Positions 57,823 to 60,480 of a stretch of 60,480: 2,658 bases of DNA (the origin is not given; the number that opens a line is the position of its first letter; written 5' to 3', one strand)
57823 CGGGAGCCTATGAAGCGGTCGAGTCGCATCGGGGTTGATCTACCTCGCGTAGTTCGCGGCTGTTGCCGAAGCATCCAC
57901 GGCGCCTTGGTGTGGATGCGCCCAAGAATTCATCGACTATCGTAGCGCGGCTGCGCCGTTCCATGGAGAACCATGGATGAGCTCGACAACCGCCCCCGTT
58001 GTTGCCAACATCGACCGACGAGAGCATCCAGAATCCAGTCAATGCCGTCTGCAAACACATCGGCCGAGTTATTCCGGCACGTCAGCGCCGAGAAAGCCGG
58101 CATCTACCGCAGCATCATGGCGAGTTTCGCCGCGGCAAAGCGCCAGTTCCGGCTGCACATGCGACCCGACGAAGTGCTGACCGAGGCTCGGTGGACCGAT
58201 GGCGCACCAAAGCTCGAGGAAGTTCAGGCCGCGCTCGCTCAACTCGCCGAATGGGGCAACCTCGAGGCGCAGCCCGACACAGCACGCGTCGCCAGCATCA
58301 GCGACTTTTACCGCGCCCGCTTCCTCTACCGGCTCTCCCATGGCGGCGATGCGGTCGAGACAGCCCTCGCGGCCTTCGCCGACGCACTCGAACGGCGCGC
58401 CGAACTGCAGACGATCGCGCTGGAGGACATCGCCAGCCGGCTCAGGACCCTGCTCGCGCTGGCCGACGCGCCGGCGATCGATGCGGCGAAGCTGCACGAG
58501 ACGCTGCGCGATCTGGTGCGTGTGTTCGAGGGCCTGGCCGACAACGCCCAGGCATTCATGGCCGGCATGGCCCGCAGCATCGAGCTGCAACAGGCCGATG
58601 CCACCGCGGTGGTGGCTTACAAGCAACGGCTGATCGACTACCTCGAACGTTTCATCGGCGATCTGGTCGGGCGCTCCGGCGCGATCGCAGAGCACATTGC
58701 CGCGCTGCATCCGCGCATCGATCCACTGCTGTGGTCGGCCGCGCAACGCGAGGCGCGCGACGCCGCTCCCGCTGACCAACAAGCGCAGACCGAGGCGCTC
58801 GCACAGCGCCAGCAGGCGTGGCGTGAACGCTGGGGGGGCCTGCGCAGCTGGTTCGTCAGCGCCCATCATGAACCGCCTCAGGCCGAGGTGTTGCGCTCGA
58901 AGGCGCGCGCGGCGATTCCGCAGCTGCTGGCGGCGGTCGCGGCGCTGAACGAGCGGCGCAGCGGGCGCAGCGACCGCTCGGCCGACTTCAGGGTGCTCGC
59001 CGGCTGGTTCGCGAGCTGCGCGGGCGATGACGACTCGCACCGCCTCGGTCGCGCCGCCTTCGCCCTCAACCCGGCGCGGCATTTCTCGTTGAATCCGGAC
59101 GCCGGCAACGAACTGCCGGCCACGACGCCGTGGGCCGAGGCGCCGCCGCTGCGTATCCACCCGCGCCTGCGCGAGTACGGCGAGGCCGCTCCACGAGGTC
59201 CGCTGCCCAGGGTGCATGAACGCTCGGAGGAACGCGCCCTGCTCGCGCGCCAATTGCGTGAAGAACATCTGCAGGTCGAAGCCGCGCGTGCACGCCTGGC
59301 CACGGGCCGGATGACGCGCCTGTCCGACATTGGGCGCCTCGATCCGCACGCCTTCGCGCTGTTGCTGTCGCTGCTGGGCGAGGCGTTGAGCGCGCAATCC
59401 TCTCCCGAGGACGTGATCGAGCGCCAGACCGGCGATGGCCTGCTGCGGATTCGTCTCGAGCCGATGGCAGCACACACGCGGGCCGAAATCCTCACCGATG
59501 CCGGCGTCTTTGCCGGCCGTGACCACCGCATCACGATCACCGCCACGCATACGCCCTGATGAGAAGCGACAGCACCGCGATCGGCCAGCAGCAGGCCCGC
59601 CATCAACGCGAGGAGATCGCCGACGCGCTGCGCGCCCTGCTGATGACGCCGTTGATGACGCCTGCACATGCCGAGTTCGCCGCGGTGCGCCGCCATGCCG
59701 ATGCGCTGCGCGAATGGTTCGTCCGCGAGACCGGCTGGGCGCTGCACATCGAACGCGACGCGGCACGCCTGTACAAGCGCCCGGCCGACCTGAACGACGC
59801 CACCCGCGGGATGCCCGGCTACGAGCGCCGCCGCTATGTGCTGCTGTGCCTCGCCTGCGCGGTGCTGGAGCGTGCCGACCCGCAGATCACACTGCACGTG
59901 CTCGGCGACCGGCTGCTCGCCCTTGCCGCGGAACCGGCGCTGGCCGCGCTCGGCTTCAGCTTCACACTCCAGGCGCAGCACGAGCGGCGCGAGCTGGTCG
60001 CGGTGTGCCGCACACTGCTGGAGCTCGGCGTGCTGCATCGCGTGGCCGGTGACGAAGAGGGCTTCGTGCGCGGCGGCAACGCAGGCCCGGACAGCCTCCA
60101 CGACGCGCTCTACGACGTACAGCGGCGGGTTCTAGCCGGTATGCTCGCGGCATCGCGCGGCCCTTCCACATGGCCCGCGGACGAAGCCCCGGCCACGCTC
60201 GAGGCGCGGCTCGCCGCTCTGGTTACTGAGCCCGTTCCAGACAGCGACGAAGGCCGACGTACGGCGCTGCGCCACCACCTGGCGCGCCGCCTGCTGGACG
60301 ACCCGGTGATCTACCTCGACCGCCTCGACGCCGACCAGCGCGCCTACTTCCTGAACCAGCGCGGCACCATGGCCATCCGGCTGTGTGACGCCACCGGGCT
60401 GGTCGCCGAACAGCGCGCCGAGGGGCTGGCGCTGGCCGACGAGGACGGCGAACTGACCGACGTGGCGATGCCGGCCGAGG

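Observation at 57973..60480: Wadjet (JetA-JetB) SMC-like anti-plasmid system starts here and runs off the window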

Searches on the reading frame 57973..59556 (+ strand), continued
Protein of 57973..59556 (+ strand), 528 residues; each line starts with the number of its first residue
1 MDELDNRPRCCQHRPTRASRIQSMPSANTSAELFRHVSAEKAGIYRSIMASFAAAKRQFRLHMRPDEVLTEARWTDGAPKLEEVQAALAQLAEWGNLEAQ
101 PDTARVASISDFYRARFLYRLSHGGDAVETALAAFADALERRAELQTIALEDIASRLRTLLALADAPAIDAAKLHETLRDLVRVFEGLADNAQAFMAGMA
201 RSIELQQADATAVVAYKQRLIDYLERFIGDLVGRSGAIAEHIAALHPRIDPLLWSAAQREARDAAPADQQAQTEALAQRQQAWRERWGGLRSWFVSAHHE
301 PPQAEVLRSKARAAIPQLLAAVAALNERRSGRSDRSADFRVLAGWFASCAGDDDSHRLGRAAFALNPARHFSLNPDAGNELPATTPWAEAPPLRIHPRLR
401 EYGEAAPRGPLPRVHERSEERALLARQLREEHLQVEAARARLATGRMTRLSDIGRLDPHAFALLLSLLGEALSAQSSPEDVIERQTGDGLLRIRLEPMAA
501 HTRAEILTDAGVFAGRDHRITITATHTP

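Call 37: search_protein_families(library=ncbifam, proteins=[L082:1071-2585:+, L082:2588-3823:+, L082:3838-8037:+, L082:8044-9234:+, L082:9417-9842:-, L082:9846-10097:-], max_evalue=0.001)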
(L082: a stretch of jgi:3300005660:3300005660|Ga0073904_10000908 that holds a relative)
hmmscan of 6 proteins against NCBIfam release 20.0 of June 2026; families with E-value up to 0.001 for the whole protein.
L082:1071-2585:+ (505 aa): 1 family
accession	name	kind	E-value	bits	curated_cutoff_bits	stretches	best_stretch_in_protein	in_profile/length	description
TIGR02677.1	TIGR02677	hypoth_equivalog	5.2e-199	662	165.85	1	9-502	1-492/494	TIGR02677 family protein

L082:2588-3823:+ (412 aa): 1 family
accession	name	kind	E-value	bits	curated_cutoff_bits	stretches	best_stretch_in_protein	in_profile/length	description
TIGR02678.1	TIGR02678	hypoth_equivalog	1.4e-123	412.7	124.65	1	23-396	1-374/376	TIGR02678 family protein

L082:3838-8037:+ (1400 aa): 2 families
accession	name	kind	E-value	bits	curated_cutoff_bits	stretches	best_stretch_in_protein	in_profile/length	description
TIGR02680.1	TIGR02680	hypoth_equivalog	0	1729.6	462.85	1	30-1375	1-1356/1356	TIGR02680 family protein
TIGR02168.1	SMC_prok_B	equivalog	1.5e-06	26.2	567.35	1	750-1013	671-937/1181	chromosome segregation protein SMC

L082:8044-9234:+ (397 aa): 1 family
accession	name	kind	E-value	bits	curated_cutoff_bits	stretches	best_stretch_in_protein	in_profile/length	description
TIGR02679.1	TIGR02679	hypoth_equivalog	1.2e-137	459.1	196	1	31-394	2-382/382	TIGR02679 family protein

L082:9417-9842:- (141 aa): 3 families
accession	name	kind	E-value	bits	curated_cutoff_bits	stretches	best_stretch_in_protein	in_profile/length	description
NF047863.1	VapCLeptosp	equivalog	2.3e-13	50.6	140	1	2-125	2-119/130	type II toxin-antitoxin system tRNA(fMet)-specific endonuclease VapC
NF010285.0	PRK13725.1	subfamily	2.8e-09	37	143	1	2-135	5-131/132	tRNA(fMet)-specific endonuclease VapC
NF047959.1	TA_toxin_VapC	equivalog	0.0004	20.5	80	1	1-121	1-114/125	type II toxin-antitoxin system VapC family toxin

L082:9846-10097:- (83 aa): 0 families

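Call 38: search_protein_families(library=padloc, proteins=[L082:1071-2585:+, L082:2588-3823:+, L082:3838-8037:+, L082:8044-9234:+, L082:9417-9842:-, L082:9846-10097:-], max_evalue=0.00001)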
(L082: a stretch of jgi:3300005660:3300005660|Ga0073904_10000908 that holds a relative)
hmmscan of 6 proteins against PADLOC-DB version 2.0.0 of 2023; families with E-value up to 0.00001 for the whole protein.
L082:1071-2585:+ (505 aa): 7 families
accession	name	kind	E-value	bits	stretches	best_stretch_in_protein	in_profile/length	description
PDLC00536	JetA2|JetA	-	5.1e-202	669.9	1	4-503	14-512/518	DUF2397 domain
PDLC00539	JetA2|JetA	-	1.9e-76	256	1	8-502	6-499/512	DUF2397 domain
PDLC00541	JetA2|JetA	-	2.4e-63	212.5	1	5-503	15-502/512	DUF2397 domain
PDLC00540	JetA2|JetA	-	1.3e-58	197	1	12-454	15-452/496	DUF2397 domain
PDLC00537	JetA2|JetA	-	2.7e-45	153.2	1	13-452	14-452/498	DUF2397 domain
PDLC00534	JetA2|JetA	-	9.6e-29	98.6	1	61-502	82-507/511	DUF2397 domain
PDLC00535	JetA2|JetA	-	4.8e-15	53.7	1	10-358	15-354/487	DUF2397 domain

L082:2588-3823:+ (412 aa): 6 families
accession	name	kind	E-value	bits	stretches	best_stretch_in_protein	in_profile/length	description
PDLC00543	JetB2|JetB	-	4.2e-143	475.4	1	7-405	3-396/404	DUF2398 domain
PDLC00545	JetB2|JetB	-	1.9e-42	143.8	1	18-327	12-307/462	DUF2398 domain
PDLC00542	JetB2|JetB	-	1.5e-27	94.8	2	16-185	3-164/388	DUF2398 domain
PDLC00544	JetB2|JetB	-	2.1e-24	84.3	1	16-392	6-371/384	DUF2398 domain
PDLC00548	JetB2|JetB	-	1.2e-18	65.3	1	39-324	15-277/412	DUF2398 domain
PDLC00546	JetB2|JetB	-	4.1e-13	46.8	1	14-393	4-386/420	DUF2398 domain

L082:3838-8037:+ (1400 aa): 7 families
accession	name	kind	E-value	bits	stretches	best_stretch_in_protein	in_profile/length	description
PDLC00553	JetC2|JetC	-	0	1484.9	1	20-1381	4-1357/1361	DUF3584 domain; MukB-like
PDLC00551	JetC2|JetC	-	2.4e-187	623.4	1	29-1378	4-1359/1365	DUF3584 domain; MukB-like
PDLC00550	JetC2|JetC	-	2e-133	444.6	1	30-1375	4-1351/1355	DUF3584 domain; MukB-like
PDLC00554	JetC2|JetC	-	8.3e-130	431.5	1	26-409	3-387/390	DUF3584 domain; MukB-like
PDLC00552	JetC2|JetC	-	3e-112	374.4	2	29-890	2-862/1365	DUF3584 domain; MukB-like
PDLC00549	JetC2|JetC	-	7.6e-43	144.5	1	27-1336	24-1352/1404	DUF3584 domain; MukB-like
PDLC00519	JetC1|JetC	-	4.8e-12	42.9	0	1134-1334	859-1054/1097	DUF3584 domain; MukB-like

L082:8044-9234:+ (397 aa): 2 families
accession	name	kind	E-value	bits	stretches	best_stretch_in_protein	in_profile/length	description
PDLC00557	JetD2|JetD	-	3.6e-131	436.5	1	2-396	3-419/423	DUF2220; DUF3322; DUF2399 domain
PDLC00556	JetD2|JetD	-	1.2e-33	114.9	1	21-396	23-426/430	DUF2220; DUF3322; DUF2399 domain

L082:9417-9842:- (141 aa): 0 families

L082:9846-10097:- (83 aa): 0 families

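Call 51: search_protein_families(library=pfam, proteins=[L003:5225-8014:+, L003:18362-20818:-, L002:6916-7419:-, L002:18305-19750:-, L004:8477-9601:-, L004:6767-7807:+, L007:6732-9872:-, L001:8022-8939:-, L032:9480-11051:-, L005:10531-10905:+], max_evalue=0.001)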
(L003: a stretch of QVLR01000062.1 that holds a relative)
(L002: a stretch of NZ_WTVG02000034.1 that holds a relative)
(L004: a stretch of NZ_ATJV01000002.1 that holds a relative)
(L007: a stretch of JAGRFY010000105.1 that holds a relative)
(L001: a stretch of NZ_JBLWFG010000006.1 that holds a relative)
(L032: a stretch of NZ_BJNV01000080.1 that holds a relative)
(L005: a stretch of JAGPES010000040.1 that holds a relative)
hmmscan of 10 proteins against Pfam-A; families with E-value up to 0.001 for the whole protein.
L003:5225-8014:+ (930 aa): 6 families
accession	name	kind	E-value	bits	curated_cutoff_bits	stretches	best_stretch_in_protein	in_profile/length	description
PF02463.25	SMC_N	-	4.8e-16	59.3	40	1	4-901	2-203/220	RecF/RecN/SMC N terminal domain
PF13304.12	AAA_21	-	2.1e-14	54.7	27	2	28-51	3-26/304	AAA domain, putative AbiEii toxin, Type IV TA system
PF13555.12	AAA_29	-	1.5e-09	37.9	27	1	5-48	2-46/61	P-loop containing region of AAA domain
PF13476.12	AAA_23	-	2e-07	32.3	27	1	9-52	4-47/201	AAA domain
PF13175.12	AAA_15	-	6.9e-06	26.4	32.1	1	17-49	16-48/374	AAA ATPase domain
PF00005.33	ABC_tran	-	2e-05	25.6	25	1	25-47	12-34/137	ABC transporter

L003:18362-20818:- (818 aa): 5 families
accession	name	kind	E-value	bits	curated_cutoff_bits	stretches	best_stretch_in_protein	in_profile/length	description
PF00176.29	SNF2-rel_dom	-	2.7e-43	148.6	24.9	1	252-514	20-289/290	SNF2-related domain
PF00271.37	Helicase_C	-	9.3e-24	84.2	23.5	1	532-637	6-110/110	Helicase conserved C-terminal domain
PF04851.21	ResIII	-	7.1e-11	42.7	22.5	1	248-383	22-162/164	Type III restriction enzyme, res subunit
PF00270.35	DEAD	-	2.4e-05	24.6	26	1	250-384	15-161/167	DEAD/DEAH box helicase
PF18766.7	SWI2_SNF2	-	0.00027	21.1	26.7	1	258-388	27-160/221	SWI2/SNF2 ATPase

L002:6916-7419:- (167 aa): 1 family
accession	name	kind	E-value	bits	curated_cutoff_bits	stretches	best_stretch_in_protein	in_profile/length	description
PF03350.21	UPF0114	-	3e-37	127.9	23.1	1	11-128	1-117/117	Uncharacterized protein family, UPF0114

L002:18305-19750:- (481 aa): 2 families
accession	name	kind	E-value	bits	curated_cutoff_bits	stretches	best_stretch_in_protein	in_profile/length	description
PF07690.21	MFS_1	-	4.2e-32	111.8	33.4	2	48-397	6-336/347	Major Facilitator Superfamily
PF00083.30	Sugar_tr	-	7.9e-30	104.6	22.3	1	41-444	3-438/452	Sugar (and other) transporter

L004:8477-9601:- (374 aa): 1 family
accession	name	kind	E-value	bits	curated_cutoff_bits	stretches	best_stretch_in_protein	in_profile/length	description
PF13676.11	TIR_2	-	1.1e-10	42.4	28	1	56-165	1-107/122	TIR domain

L004:6767-7807:+ (347 aa): 1 family
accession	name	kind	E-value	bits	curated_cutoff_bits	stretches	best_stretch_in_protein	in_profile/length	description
PF02535.28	Zip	-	2.5e-24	86.5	35.1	1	200-342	173-322/323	ZIP Zinc transporter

L007:6732-9872:- (1046 aa): 5 families
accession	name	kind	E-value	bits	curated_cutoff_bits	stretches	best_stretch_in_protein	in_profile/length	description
PF00176.29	SNF2-rel_dom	-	2e-41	142.5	24.9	1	342-615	1-286/290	SNF2-related domain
PF00271.37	Helicase_C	-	1.4e-24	86.9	23.5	1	636-743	4-110/110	Helicase conserved C-terminal domain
PF04434.22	SWIM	-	2.1e-06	27.6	19.6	0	192-216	13-36/38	SWIM zinc finger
PF00270.35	DEAD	-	6.8e-06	26.4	26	1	348-489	9-161/167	DEAD/DEAH box helicase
PF04851.21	ResIII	-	1.2e-05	25.8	22.5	1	339-488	4-162/164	Type III restriction enzyme, res subunit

L001:8022-8939:- (305 aa): 1 family
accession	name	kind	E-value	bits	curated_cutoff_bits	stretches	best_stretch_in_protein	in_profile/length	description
PF03631.20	Virul_fac_BrkB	-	1.4e-49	169.5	33.7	1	25-278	3-254/259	Virulence factor BrkB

L032:9480-11051:- (523 aa): 6 families
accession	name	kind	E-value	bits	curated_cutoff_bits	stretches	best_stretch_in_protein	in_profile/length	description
PF00117.34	GATase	-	1.2e-44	152.7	22.8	1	9-198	1-189/190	Glutamine amidotransferase class-I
PF00958.27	GMP_synt_C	-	1.9e-44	150.1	27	1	431-522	1-92/92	GMP synthase C terminal domain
PF02540.23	NAD_synthase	-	2.1e-11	43.9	21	1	215-291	8-84/242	NAD synthase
PF07722.19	Peptidase_C26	-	1.2e-10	41.9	20.5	1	73-181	101-219/219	Peptidase C26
PF03054.22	tRNA_Me_trans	-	3.4e-05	24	20.6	1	227-264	2-38/202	tRNA methyl transferase HUP domain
PF00733.27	Asn_synthase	-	0.00085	19.5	21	0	225-259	17-51/354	Asparagine synthase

L005:10531-10905:+ (125 aa): 2 families
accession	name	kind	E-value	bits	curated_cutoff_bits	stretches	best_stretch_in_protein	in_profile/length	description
PF13560.12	HTH_31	-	4.5e-08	33.7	27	1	32-86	2-57/64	Helix-turn-helix domain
PF01381.28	HTH_3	-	1.2e-05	25.7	23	1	36-84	1-49/55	Helix-turn-helix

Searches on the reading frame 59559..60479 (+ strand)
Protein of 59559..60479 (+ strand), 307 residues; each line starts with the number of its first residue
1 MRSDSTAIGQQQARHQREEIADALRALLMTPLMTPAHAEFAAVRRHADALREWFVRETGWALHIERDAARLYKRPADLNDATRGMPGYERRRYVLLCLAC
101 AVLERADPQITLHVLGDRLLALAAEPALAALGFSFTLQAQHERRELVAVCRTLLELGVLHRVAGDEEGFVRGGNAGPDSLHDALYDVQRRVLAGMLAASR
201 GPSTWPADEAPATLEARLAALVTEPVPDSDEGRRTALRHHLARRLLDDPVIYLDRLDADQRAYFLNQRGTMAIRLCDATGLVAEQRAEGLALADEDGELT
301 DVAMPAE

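Call 4: search_protein_families(library=pfam, proteins=[window:59559-60479:+], max_evalue=0.01)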
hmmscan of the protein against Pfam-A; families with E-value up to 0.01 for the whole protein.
window:59559-60479:+ (307 aa): 1 family
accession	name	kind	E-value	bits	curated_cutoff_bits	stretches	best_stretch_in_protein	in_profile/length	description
PF09661.15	DUF2398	-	1.1e-82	278.5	26.9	1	24-306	1-267/363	Protein of unknown function (DUF2398)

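Call 5: search_protein_families(library=ncbifam, proteins=[window:59559-60479:+], max_evalue=0.01)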
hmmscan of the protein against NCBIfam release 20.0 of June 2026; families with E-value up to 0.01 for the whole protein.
window:59559-60479:+ (307 aa): 1 family
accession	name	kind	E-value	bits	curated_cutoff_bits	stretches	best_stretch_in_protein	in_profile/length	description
TIGR02678.1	TIGR02678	hypoth_equivalog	3e-101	339.2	124.65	1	23-306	1-278/376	TIGR02678 family protein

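Call 6: search_protein_families(library=padloc, proteins=[window:59559-60479:+], max_evalue=0.01)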
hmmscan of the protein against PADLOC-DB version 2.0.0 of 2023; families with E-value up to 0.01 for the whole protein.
window:59559-60479:+ (307 aa): 7 families
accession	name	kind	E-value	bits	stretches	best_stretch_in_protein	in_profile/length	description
PDLC00543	JetB2|JetB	-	1.9e-114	381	1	7-307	3-294/404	DUF2398 domain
PDLC00545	JetB2|JetB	-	1.3e-36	124.5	1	18-306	12-286/462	DUF2398 domain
PDLC00544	JetB2|JetB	-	1.4e-21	75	1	16-296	6-267/384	DUF2398 domain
PDLC00542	JetB2|JetB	-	2.6e-19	67.6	2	16-185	3-164/388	DUF2398 domain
PDLC00548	JetB2|JetB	-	4.3e-15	53.6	1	39-293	15-240/412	DUF2398 domain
PDLC00546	JetB2|JetB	-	1.1e-12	45.4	1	14-280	4-256/420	DUF2398 domain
PDLC00500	JetB1|JetB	-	0.0045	14.8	0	14-65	8-60/201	DUF4194 domain; MukE-like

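Call 28: search_solved_structures(query=window:59559-60479:+, max_evalue=0.01, show_alignments=1)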
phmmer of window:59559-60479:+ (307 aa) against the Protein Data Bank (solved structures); distinct sequences matched with E-value up to 0.01: 0.

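Call 30: search_solved_structures(query=A2, max_evalue=1, show_alignments=1)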
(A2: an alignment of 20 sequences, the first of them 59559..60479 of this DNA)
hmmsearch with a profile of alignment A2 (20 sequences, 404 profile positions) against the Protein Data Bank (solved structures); distinct sequences matched with E-value up to 1: 7.
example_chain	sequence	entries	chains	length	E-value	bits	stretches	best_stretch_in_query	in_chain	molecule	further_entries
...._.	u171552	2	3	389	7.6e-05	24.9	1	31-181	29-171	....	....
1yc6_A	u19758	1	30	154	0.24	13.4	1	135-197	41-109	Coat protein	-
1js9_A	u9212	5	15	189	0.32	13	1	135-197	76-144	Coat protein | Capsid protein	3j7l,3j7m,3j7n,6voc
7pe1_A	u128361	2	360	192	0.34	12.9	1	135-197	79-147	Coat protein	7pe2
1za7_A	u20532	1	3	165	0.64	12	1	120-191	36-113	Coat protein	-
1cwp_A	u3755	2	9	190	0.85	11.6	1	120-190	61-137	Coat protein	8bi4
8c38_C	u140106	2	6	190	0.9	11.5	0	120-190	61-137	Capsid protein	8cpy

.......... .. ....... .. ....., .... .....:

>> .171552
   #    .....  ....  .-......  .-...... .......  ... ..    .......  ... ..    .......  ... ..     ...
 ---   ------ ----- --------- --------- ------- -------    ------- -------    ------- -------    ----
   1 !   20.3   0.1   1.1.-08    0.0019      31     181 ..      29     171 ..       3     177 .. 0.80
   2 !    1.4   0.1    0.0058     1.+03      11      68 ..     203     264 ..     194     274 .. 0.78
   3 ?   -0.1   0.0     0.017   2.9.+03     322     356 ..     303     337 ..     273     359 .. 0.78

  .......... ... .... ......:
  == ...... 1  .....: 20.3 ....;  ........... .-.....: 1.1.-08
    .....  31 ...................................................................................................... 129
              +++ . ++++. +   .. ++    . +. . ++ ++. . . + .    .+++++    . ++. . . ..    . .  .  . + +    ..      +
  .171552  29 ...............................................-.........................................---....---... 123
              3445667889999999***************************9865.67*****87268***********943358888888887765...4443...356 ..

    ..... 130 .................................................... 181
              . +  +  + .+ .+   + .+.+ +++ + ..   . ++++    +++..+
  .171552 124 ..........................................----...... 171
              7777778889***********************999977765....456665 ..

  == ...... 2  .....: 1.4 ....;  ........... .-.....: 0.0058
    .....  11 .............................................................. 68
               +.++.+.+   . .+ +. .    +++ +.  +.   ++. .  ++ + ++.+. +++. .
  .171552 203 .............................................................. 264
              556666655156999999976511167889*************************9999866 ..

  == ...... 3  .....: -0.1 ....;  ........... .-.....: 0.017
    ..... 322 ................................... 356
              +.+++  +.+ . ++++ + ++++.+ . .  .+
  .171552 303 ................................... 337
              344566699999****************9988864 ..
